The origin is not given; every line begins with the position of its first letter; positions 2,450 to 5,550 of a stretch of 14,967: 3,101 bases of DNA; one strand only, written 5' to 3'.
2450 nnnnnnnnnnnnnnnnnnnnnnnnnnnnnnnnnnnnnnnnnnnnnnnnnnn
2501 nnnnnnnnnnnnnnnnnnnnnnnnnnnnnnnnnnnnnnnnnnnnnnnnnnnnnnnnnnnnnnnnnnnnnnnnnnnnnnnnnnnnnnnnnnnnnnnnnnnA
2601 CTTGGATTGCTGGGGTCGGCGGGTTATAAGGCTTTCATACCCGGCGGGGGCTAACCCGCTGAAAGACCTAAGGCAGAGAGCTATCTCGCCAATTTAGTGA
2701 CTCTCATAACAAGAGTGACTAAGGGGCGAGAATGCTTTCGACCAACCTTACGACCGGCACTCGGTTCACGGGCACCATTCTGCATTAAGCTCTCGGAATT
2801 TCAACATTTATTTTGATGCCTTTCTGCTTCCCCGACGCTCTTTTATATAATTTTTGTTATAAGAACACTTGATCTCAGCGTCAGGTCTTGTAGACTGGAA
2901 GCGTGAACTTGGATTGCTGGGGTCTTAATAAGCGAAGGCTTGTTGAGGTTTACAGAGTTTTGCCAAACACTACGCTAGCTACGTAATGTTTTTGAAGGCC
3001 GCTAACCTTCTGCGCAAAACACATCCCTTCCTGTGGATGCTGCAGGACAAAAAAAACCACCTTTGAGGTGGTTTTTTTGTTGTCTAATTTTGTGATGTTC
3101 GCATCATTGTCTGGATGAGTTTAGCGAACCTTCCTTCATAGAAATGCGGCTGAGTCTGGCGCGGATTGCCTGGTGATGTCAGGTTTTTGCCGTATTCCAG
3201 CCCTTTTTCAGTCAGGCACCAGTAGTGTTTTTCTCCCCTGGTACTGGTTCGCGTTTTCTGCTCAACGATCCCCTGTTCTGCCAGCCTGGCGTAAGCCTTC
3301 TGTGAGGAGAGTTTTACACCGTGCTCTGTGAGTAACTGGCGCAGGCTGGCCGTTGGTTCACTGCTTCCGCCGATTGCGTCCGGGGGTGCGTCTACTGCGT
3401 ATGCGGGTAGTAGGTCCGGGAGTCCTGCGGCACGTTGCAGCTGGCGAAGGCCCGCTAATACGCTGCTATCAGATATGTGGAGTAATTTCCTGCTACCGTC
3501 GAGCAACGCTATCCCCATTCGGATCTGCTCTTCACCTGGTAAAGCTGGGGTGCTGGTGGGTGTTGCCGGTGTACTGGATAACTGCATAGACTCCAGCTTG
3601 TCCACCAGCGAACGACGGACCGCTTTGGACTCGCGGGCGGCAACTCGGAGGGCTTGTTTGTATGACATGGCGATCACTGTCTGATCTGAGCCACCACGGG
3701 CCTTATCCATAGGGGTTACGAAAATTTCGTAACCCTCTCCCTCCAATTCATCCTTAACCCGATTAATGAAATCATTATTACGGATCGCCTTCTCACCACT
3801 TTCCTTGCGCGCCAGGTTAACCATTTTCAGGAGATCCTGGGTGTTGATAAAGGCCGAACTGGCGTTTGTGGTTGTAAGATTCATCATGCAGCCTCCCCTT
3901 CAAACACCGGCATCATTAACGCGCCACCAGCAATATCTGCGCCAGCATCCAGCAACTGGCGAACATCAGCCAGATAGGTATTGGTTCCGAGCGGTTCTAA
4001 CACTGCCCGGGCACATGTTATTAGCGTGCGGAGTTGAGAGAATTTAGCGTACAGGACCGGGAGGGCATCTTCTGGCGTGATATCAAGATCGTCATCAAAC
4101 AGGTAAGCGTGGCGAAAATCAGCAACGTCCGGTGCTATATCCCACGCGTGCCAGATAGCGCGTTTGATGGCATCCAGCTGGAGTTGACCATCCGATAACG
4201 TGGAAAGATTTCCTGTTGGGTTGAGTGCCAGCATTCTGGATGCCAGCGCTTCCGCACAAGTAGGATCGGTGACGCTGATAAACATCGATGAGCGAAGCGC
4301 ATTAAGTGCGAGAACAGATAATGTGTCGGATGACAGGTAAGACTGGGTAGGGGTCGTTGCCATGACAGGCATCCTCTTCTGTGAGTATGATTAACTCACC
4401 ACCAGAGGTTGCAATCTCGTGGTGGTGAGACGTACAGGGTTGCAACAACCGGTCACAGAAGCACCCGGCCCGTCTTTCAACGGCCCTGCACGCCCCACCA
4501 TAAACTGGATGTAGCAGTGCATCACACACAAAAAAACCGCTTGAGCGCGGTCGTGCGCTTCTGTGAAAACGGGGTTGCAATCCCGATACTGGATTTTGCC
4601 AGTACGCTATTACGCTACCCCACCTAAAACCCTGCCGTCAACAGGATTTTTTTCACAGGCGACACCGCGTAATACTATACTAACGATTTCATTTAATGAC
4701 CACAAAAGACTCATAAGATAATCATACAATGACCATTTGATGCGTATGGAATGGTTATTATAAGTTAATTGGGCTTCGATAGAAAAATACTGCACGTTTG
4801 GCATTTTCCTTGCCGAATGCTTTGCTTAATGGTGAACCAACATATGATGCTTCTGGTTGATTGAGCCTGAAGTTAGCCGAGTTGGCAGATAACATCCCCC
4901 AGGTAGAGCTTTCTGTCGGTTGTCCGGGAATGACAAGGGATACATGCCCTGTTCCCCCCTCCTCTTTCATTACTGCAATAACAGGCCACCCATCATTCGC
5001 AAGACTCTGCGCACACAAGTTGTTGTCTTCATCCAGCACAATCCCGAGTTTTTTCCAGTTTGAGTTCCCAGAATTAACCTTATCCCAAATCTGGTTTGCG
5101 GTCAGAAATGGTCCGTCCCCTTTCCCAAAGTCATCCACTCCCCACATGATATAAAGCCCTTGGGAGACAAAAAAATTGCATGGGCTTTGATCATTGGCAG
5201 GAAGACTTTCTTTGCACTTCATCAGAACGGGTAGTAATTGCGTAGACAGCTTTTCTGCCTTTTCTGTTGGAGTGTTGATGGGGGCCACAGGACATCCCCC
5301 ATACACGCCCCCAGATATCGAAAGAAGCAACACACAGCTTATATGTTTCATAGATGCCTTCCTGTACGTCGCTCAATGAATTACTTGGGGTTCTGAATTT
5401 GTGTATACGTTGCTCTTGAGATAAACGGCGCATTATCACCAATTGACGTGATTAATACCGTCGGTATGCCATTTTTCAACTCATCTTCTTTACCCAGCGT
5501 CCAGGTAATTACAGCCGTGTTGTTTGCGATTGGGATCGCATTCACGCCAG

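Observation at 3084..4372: Translationally coupled two-gene operon ending in a KilA/antirepressor-like protein, with no replication gene downstream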

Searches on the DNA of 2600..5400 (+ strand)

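Call 5: search_dna_similar(query=window:2600-5400:+, collection=phages, mode=near, max_rows=25)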
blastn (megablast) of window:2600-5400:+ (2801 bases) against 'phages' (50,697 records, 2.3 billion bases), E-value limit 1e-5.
No match.

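Call 27: search_dna_similar(query=window:4340-4720:-, collection=phages, mode=distant, max_rows=30, max_evalue=0.01)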
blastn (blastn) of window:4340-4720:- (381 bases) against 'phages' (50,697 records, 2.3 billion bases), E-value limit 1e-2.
Records with a match: 134; places in all: 170; records where one place covers at least 80% of the query: 0.
Best place of each record, by identity: 80-90% 19; 60-80% 115.
By first word of the organism name: Escherichia 49; Stx2a-converting 40; Stx2c-converting 14; Salmonella 7; Enterobacteria 6; Stx2-converting 4; Yersinia 3; Enterobacter 2; Vibrio 2; Shigella 2; and 5 more.
By host as written in the record: - 60; Escherichia coli 7; Escherichia coli C 4; Salmonella enterica subsp. enterica serovar Typhimurium 4; Escherichia coli O157:H7 4; Escherichia coli ECOR13 3; Yersinia pestis EV76-CN 3; Escherichia coli O157:H7 strain 980938 2; and 35 more.
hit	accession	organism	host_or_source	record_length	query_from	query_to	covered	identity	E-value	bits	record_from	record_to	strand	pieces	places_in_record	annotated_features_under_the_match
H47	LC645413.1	Stx2a-converting phage Stx2_131990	-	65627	132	376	64%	76.5%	3e-41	174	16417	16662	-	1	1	none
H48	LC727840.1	Stx2a-converting phage Stx2a_JNE122398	-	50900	132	376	64%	76.5%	3e-41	174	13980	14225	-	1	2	record has no annotation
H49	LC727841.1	Stx2a-converting phage Stx2a_JNE121849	-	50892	132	376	64%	76.5%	3e-41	174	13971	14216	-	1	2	record has no annotation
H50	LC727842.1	Stx2a-converting phage Stx2a_JNE130812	-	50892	132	376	64%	76.5%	3e-41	174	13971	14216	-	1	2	record has no annotation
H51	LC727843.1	Stx2a-converting phage Stx2a_JNE122536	-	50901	132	376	64%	76.5%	3e-41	174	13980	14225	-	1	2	record has no annotation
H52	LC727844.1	Stx2a-converting phage Stx2a_JNE122137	-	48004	132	376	64%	76.5%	3e-41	174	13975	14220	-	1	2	record has no annotation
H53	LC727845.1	Stx2a-converting phage Stx2a_JNE112618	-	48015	132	376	64%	76.5%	3e-41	174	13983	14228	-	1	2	record has no annotation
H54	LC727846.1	Stx2a-converting phage Stx2a_JNE092371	-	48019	132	376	64%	76.5%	3e-41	174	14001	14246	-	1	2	record has no annotation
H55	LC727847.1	Stx2a-converting phage Stx2a_JNE102772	-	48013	132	376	64%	76.5%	3e-41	174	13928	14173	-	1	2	record has no annotation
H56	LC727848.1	Stx2a-converting phage Stx2a_JNE111036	-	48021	132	376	64%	76.5%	3e-41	174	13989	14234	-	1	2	record has no annotation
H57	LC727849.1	Stx2a-converting phage Stx2a_JNE071577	-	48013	132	376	64%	76.5%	3e-41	174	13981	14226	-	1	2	record has no annotation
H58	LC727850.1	Stx2a-converting phage Stx2a_PV98-693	-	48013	132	376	64%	76.5%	3e-41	174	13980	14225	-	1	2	record has no annotation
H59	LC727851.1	Stx2a-converting phage Stx2a_JNE090279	-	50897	132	376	64%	76.5%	3e-41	174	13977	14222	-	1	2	record has no annotation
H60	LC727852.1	Stx2a-converting phage Stx2a_JNE072859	-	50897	132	376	64%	76.5%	3e-41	174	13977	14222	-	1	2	record has no annotation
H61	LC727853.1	Stx2a-converting phage Stx2a_2499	-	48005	132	376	64%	76.5%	3e-41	174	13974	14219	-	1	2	record has no annotation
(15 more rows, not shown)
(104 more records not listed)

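Call 30: get_annotated_region(hit=H47, flank=3000)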
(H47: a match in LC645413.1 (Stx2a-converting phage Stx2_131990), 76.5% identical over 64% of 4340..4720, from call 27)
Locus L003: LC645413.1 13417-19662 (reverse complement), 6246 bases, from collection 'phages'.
description: Stx2a-converting phage Stx2_131990 DNA, complete sequence.
organism: Stx2a-converting phage Stx2_131990 (NCBI taxid 2864050)
taxonomy: Viruses; Duplodnaviria; Heunggongvirae; Uroviricota; Caudoviricetes; Sepvirinae; Oslovirus; Oslovirus Lyz12581Vzw
host: -; source: -; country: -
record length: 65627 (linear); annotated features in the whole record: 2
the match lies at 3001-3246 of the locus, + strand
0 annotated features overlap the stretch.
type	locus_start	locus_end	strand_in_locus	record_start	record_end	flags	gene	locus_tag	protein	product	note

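Call 34: search_rna_families(sources=[L004, L007, L002, L003, L001], threshold=gathering)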
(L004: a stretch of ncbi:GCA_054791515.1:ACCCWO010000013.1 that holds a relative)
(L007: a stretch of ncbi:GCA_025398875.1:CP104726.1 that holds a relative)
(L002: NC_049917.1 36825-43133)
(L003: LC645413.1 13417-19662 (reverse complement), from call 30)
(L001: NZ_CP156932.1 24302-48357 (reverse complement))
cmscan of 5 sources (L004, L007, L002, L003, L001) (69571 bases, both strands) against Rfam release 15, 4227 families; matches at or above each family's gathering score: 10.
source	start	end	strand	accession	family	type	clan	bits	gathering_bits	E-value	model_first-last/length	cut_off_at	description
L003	5051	5167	-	RF01497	ALIL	Cis-reg;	-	120.9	50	7.5e-31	1-117/117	no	ALIL pseudoknot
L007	7858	7945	+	RF01695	C4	Gene; antisense;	CL00128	80.7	45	3.3e-14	1-87/87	no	C4 antisense RNA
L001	22884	22972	-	RF01695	C4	Gene; antisense;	CL00128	79.4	45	7.1e-14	1-87/87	no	C4 antisense RNA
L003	3086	3173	+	RF01695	C4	Gene; antisense;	CL00128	78.8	45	1e-13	1-87/87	no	C4 antisense RNA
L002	4479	4564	+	RF02221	sRNA-Xcc1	Gene; sRNA;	-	74.5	53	1.1e-11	1-87/87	no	sRNA-Xcc1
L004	7762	7836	+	RF01394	isrK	Gene; sRNA;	-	73.1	50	1.1e-13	1-77/77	no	isrK Hfq binding RNA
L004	7864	7949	+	RF01695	C4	Gene; antisense;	CL00128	69.9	45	1.6e-11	1-87/87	no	C4 antisense RNA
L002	3940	4028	+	RF02221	sRNA-Xcc1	Gene; sRNA;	-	69.3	53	1.9e-10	1-87/87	no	sRNA-Xcc1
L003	2985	3061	+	RF01394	isrK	Gene; sRNA;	-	57.2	50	1.4e-09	1-77/77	no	isrK Hfq binding RNA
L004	6872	7004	+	RF01408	sraL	Gene; sRNA;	-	41.9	39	8.4e-06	1-142/142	no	sraL Hfq binding RNA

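Call 48: search_rna_families(sources=[L012, L013, L014, L015, L010], threshold=gathering)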
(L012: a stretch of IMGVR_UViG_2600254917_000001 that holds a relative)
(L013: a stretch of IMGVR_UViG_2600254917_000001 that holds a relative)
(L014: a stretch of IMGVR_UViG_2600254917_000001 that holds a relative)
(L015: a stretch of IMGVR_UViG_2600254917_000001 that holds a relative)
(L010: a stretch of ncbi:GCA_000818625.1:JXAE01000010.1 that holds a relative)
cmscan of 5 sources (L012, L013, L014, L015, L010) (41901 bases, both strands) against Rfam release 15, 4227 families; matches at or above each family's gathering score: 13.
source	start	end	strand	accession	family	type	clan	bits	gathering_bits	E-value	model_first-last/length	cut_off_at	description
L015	2862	2949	+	RF01695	C4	Gene; antisense;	CL00128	80.3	45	2.6e-14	1-87/87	no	C4 antisense RNA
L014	2860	2947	+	RF01695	C4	Gene; antisense;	CL00128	80.1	45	2.8e-14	1-87/87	no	C4 antisense RNA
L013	2859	2946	+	RF01695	C4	Gene; antisense;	CL00128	79.8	45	3.4e-14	1-87/87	no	C4 antisense RNA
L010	7859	7946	+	RF01695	C4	Gene; antisense;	CL00128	79.8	45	3.4e-14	1-87/87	no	C4 antisense RNA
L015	2756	2832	+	RF01394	isrK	Gene; sRNA;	-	79.5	50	1.5e-15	1-77/77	no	isrK Hfq binding RNA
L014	2757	2832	+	RF01394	isrK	Gene; sRNA;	-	76.5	50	8.7e-15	1-77/77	no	isrK Hfq binding RNA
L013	2755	2831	+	RF01394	isrK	Gene; sRNA;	-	75.6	50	1.5e-14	1-77/77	no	isrK Hfq binding RNA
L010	7755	7831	+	RF01394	isrK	Gene; sRNA;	-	75.6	50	1.5e-14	1-77/77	no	isrK Hfq binding RNA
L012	2272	2349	+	RF01394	isrK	Gene; sRNA;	-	75.3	50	1.8e-14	1-77/77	no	isrK Hfq binding RNA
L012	2374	2461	+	RF01695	C4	Gene; antisense;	CL00128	71.6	45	3.6e-12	1-87/87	no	C4 antisense RNA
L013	2452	2535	+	RF01695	C4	Gene; antisense;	CL00128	63.4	45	4e-10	1-87/87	no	C4 antisense RNA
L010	7452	7535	+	RF01695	C4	Gene; antisense;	CL00128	63.4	45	4e-10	1-87/87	no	C4 antisense RNA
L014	1650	1736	+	RF01695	C4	Gene; antisense;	CL00128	60.8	45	1.8e-09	1-87/87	no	C4 antisense RNA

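Call 91: search_rna_families(sources=[L024, L025, L019, L026], threshold=gathering)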
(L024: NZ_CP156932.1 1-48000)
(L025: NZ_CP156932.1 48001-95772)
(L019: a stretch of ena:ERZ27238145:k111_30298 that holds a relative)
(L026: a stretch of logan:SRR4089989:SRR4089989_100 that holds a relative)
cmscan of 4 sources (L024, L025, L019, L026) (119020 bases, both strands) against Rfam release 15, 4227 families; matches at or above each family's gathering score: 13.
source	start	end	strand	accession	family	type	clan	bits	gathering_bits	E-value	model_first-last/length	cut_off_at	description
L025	24485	24572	-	RF01695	C4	Gene; antisense;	CL00128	82.5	45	2.1e-14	1-87/87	no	C4 antisense RNA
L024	25386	25474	+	RF01695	C4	Gene; antisense;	CL00128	79.4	45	1.2e-13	1-87/87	no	C4 antisense RNA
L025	40449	40536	-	RF01695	C4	Gene; antisense;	CL00128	79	45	1.5e-13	1-87/87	no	C4 antisense RNA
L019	5382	5469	+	RF01695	C4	Gene; antisense;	CL00128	77.9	45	2.9e-13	1-87/87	no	C4 antisense RNA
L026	4862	4949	+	RF01695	C4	Gene; antisense;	CL00128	77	45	4.8e-13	1-87/87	no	C4 antisense RNA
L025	40561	40639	-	RF01394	isrK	Gene; sRNA;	-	74.4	50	8.6e-14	1-77/77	no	isrK Hfq binding RNA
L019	4746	4820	+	RF01394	isrK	Gene; sRNA;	-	73.1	50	1.9e-13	1-77/77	no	isrK Hfq binding RNA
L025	24597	24672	-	RF01394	isrK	Gene; sRNA;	-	70.9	50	6.9e-13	1-77/77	no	isrK Hfq binding RNA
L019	4848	4933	+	RF01695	C4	Gene; antisense;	CL00128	69.9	45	2.8e-11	1-87/87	no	C4 antisense RNA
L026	4762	4838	+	RF01394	isrK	Gene; sRNA;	-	68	50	3.8e-12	1-77/77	no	isrK Hfq binding RNA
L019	5282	5357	+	RF01394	isrK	Gene; sRNA;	-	66.1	50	1.2e-11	1-77/77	no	isrK Hfq binding RNA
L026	4076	4169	+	RF01695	C4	Gene; antisense;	CL00128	52.2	45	6.8e-07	1-87/87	no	C4 antisense RNA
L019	3856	3988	+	RF01408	sraL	Gene; sRNA;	-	41.9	39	1.4e-05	1-142/142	no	sraL Hfq binding RNA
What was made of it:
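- On isrK family (Gifsy-1-type leader sRNA): The same arrangement is found in 9 of the 11 related cassettes (calls 34, 48, 91).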
